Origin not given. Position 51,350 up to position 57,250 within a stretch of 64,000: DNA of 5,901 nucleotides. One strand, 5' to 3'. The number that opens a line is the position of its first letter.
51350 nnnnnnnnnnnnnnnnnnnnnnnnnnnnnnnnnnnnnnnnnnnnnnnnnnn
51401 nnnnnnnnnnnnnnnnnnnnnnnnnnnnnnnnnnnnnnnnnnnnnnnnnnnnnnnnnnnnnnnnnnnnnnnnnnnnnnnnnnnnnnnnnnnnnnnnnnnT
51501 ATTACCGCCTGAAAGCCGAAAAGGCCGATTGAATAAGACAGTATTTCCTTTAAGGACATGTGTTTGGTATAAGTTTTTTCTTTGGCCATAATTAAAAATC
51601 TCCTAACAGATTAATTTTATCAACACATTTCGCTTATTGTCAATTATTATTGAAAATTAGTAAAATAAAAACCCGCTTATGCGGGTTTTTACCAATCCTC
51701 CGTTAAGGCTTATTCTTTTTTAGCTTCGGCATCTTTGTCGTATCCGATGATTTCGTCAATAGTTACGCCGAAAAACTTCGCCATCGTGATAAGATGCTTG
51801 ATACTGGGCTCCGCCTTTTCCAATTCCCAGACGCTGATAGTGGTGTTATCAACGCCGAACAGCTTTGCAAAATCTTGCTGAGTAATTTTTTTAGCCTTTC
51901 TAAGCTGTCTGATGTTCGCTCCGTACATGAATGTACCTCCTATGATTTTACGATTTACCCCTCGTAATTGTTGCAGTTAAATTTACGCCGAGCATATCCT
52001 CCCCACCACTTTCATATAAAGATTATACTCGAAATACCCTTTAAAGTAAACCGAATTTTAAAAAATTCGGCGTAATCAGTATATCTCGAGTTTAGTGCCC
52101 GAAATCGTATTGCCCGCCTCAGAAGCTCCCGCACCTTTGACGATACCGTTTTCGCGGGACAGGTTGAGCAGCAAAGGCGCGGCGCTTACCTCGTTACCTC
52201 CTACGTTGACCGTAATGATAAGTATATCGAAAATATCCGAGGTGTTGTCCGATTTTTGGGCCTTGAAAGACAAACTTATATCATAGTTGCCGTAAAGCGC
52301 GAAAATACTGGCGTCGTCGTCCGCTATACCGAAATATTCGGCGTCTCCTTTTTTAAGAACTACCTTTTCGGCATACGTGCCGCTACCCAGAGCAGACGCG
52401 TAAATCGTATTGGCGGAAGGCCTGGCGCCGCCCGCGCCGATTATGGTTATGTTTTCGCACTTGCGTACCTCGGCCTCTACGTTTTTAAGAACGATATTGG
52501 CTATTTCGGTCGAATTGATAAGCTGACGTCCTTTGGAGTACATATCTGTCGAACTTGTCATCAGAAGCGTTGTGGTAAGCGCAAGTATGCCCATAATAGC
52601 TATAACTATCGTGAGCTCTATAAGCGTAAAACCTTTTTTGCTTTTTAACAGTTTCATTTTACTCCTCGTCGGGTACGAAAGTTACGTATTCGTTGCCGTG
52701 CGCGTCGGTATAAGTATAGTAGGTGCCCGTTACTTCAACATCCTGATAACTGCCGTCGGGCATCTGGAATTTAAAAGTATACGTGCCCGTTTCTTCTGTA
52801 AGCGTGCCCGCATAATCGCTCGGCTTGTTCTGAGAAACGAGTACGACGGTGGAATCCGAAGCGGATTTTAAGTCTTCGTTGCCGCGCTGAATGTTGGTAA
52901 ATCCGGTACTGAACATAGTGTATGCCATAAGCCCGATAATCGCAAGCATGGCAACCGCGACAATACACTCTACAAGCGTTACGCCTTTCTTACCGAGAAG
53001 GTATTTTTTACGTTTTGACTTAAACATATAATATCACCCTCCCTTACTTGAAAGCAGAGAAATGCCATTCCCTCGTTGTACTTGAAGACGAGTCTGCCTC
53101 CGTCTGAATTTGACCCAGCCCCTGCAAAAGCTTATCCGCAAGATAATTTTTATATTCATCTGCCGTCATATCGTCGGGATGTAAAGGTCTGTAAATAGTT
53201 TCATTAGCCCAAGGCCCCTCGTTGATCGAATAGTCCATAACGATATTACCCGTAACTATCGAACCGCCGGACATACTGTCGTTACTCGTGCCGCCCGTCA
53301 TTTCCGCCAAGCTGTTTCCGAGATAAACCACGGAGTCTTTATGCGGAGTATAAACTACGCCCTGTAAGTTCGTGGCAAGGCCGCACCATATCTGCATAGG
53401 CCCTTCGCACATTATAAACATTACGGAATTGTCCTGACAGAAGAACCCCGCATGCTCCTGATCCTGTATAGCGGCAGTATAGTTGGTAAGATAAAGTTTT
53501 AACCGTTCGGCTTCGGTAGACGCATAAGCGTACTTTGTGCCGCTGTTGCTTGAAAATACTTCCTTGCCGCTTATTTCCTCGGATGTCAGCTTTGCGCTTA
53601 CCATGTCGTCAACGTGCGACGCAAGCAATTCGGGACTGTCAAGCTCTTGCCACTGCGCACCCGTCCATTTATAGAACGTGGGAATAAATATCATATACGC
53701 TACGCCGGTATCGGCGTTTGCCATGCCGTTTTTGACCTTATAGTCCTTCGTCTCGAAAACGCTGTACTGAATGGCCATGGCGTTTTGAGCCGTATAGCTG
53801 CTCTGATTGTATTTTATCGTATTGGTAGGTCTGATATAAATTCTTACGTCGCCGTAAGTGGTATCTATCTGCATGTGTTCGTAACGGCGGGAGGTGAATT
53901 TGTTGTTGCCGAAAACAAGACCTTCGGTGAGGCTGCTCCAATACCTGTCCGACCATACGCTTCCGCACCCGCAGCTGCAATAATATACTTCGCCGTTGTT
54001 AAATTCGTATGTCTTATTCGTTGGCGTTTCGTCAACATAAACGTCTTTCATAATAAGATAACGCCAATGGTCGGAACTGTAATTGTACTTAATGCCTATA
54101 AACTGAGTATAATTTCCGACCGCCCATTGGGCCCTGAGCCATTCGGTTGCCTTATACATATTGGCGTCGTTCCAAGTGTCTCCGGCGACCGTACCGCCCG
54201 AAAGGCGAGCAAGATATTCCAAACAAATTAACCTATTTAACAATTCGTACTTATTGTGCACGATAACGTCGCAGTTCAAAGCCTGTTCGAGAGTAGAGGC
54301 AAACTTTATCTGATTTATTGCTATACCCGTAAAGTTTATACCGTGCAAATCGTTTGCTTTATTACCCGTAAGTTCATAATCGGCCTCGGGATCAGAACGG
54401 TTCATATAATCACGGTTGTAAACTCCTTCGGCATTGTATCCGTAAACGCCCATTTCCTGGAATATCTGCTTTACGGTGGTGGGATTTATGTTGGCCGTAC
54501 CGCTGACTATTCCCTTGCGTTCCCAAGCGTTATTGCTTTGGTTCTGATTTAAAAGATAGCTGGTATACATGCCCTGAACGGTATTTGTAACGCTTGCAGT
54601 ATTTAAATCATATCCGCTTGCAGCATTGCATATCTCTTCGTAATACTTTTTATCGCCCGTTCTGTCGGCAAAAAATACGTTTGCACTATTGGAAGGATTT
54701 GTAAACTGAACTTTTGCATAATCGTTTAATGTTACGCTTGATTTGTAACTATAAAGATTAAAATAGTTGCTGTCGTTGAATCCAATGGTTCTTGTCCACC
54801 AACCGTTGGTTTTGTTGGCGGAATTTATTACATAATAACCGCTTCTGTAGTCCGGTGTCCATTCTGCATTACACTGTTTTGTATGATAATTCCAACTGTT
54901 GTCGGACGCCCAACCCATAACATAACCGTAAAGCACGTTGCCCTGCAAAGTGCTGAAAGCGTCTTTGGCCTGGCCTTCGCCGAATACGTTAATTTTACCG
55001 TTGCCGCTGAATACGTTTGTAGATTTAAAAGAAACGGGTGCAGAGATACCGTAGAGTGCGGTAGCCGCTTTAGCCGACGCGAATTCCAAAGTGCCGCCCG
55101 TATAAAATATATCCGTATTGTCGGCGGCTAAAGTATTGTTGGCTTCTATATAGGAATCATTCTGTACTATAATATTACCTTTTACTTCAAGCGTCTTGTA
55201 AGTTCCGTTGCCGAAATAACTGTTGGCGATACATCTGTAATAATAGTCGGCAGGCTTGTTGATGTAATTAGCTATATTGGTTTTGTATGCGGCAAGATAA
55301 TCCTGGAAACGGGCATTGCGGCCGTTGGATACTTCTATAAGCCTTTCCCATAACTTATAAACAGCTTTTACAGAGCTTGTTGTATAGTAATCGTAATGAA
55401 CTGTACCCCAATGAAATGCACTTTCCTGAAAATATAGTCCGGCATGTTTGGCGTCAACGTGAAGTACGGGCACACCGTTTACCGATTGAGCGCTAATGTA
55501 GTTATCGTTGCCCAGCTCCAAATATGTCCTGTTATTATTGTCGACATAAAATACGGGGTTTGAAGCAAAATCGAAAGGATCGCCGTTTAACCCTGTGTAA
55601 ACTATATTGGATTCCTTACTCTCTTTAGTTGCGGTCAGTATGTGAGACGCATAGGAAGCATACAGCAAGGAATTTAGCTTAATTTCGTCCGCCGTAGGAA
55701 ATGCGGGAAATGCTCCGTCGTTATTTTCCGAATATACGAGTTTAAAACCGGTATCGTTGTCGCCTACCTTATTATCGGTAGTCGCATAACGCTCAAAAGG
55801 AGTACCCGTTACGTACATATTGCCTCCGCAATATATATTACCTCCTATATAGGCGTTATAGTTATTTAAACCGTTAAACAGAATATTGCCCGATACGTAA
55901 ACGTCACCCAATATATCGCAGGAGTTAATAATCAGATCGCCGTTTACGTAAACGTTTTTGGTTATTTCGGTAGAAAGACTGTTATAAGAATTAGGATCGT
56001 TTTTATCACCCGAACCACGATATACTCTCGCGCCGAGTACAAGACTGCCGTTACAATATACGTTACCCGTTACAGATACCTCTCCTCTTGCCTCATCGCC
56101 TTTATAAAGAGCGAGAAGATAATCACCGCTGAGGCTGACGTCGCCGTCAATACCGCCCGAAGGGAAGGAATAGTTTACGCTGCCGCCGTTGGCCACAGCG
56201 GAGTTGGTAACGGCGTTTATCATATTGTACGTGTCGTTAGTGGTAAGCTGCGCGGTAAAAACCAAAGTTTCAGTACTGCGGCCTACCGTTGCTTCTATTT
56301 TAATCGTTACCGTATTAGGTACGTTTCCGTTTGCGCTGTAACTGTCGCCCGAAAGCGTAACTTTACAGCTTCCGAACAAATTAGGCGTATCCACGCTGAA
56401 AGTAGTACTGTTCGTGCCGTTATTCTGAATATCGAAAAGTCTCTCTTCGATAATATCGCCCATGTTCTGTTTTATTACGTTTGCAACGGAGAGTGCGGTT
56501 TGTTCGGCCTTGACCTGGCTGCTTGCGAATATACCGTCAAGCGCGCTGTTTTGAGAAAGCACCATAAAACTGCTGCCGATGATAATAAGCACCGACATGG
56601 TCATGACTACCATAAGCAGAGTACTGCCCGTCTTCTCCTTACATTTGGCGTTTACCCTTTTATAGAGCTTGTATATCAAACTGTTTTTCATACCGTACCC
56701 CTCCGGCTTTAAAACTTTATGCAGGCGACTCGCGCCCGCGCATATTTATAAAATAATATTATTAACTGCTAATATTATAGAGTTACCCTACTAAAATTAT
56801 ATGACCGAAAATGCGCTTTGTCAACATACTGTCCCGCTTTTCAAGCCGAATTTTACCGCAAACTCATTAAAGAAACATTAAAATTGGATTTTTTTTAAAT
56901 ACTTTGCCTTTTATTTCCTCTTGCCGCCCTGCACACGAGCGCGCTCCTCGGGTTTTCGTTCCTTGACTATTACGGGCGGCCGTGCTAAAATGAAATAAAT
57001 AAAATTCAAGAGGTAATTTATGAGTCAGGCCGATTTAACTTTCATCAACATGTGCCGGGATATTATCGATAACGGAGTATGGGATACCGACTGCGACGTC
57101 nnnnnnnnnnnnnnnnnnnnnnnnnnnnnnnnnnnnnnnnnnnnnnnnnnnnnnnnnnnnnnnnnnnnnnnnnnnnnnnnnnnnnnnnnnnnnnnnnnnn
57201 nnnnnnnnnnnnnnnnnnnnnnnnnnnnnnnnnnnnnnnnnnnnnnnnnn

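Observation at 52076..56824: Orphan pilin cassette headed by a 1215-aa pilin-like giant, with no assembly machinery nearby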

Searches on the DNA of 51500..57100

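Call 97: search_rna_families(source=window, start=51500, end=57100, threshold=evalue, max_evalue=1)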
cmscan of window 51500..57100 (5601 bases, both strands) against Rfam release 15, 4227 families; matches with E-value up to 1: 2.
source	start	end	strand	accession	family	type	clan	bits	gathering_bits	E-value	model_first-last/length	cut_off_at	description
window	51610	51692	+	RF00512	Leu_leader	Cis-reg; leader;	-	21.9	50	0.39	1-148/148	no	Leucine operon leader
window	51667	51756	-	RF00195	RsmY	Gene; sRNA;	CL00106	19.6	57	0.14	1-121/121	no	RsmY RNA family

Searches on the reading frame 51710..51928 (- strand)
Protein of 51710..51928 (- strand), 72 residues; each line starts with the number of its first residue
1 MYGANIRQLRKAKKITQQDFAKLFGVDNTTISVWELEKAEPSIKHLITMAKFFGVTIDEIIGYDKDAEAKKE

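Call 3: search_protein_families(library=pfam, proteins=[window:51710-51928:-], max_evalue=1)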
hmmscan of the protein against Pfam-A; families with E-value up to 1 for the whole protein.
window:51710-51928:- (72 aa): 14 families
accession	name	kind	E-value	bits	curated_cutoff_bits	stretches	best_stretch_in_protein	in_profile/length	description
PF01381.28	HTH_3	-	2.4e-16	60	23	1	6-60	1-55/55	Helix-turn-helix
PF12844.13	HTH_19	-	3e-12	46.7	30.2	1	3-61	1-59/64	Helix-turn-helix domain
PF13443.12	HTH_26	-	5.9e-09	36.5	22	1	5-66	1-63/63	Cro/C1-type HTH DNA-binding domain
PF13560.12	HTH_31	-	1.9e-05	25.3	27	1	3-59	3-60/64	Helix-turn-helix domain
PF13744.12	HTH_37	-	0.00027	21.1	27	1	4-57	21-75/80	Helix-turn-helix domain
PF07022.19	Phage_CI_repr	-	0.0003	21.5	22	1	6-65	3-62/65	Bacteriophage CI repressor helix-turn-helix domain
PF15731.11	MqsA_antitoxin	-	0.0051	17.4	30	1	3-44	71-112/131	Antitoxin component of bacterial toxin-antitoxin system, MqsA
PF22495.2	HTH_92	-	0.024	14.4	27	1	7-38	1-32/45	RsaL-like HTH domain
PF08279.18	HTH_11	-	0.028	14.7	25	1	6-31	6-32/55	HTH domain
PF13613.12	HTH_Tnp_4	-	0.033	14.2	27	1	15-33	20-38/53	Helix-turn-helix of DDE superfamily endonuclease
PF05269.17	Phage_CII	-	0.068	13.8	21.3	1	10-61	19-68/91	Bacteriophage CII protein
PF13518.12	HTH_28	-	0.083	13.4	25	1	11-34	9-32/52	Helix-turn-helix domain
PF01959.21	DHQS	-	0.12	11.7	22.2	1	11-61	290-341/344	3-dehydroquinate synthase II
PF01047.28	MarR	-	0.15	12.4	24.6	1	7-33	10-36/59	MarR family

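Call 4: search_protein_families(library=ncbifam, proteins=[window:51710-51928:-], max_evalue=1)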
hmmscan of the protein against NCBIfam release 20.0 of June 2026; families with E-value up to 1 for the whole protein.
window:51710-51928:- (72 aa): 26 families (the best 25 are shown)
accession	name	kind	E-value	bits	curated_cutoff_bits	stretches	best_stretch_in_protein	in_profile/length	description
NF041951.1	phage_RstR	subfamily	4e-14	52.8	80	1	3-70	4-71/108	RstR family transcriptional repressor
TIGR03070.1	couple_hipB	subfamily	4.9e-09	36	71.65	1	3-56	4-57/58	type II toxin-antitoxin system Y4mF family antitoxin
TIGR03830.1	CxxCG_CxxCG_HTH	subfamily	1.5e-08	34.5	61.8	1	3-44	67-108/127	type II TA system antitoxin MqsA family protein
NF007257.0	PRK09706.1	subfamily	1.7e-08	34.3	101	1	2-61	6-65/135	transcriptional repressor DicA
NF041575.1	antitoxPezA_Strep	equivalog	2.3e-08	34.1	290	1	1-65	1-65/158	type II toxin-antitoxin system antitoxin PezA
NF007408.0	PRK09943.1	equivalog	1e-05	25.2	211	1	3-65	9-71/185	HTH-type transcriptional regulator PuuR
TIGR00270.2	TIGR00270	equivalog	1.6e-05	24.7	110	1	2-62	76-136/159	multiprotein bridging factor aMBF1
NF047948.1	male_kill_WMK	equivalog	2.6e-05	23.8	300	1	3-67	164-228/300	WO male-killing family protein Wmk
NF052239.1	antitox_spr1629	equivalog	3e-05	23.3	335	1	2-57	3-58/377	spr1629 family repressor/antitoxin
NF041265.1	NadS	equivalog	3.8e-05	23.9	60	1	4-42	33-71/94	NadS family protein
NF007481.0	PRK10072.1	equivalog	0.00011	22.6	110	1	5-49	37-81/96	HTH-type transcriptional regulator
NF047542.1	telomere_Tap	equivalog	0.00027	19.8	600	1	6-51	22-67/695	telomere-associated protein Tap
NF006015.0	PRK08154.1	subfamily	0.00053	19.2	204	1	3-68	32-97/314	anaerobic benzoate catabolism transcriptional regulator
NF003162.0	PRK04140.1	equivalog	0.00083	18.5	263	1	3-61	128-186/317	transcriptional regulator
NF007271.0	PRK09726.1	equivalog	0.0011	18.9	79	1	6-49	17-60/88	type II toxin-antitoxin system antitoxin HipB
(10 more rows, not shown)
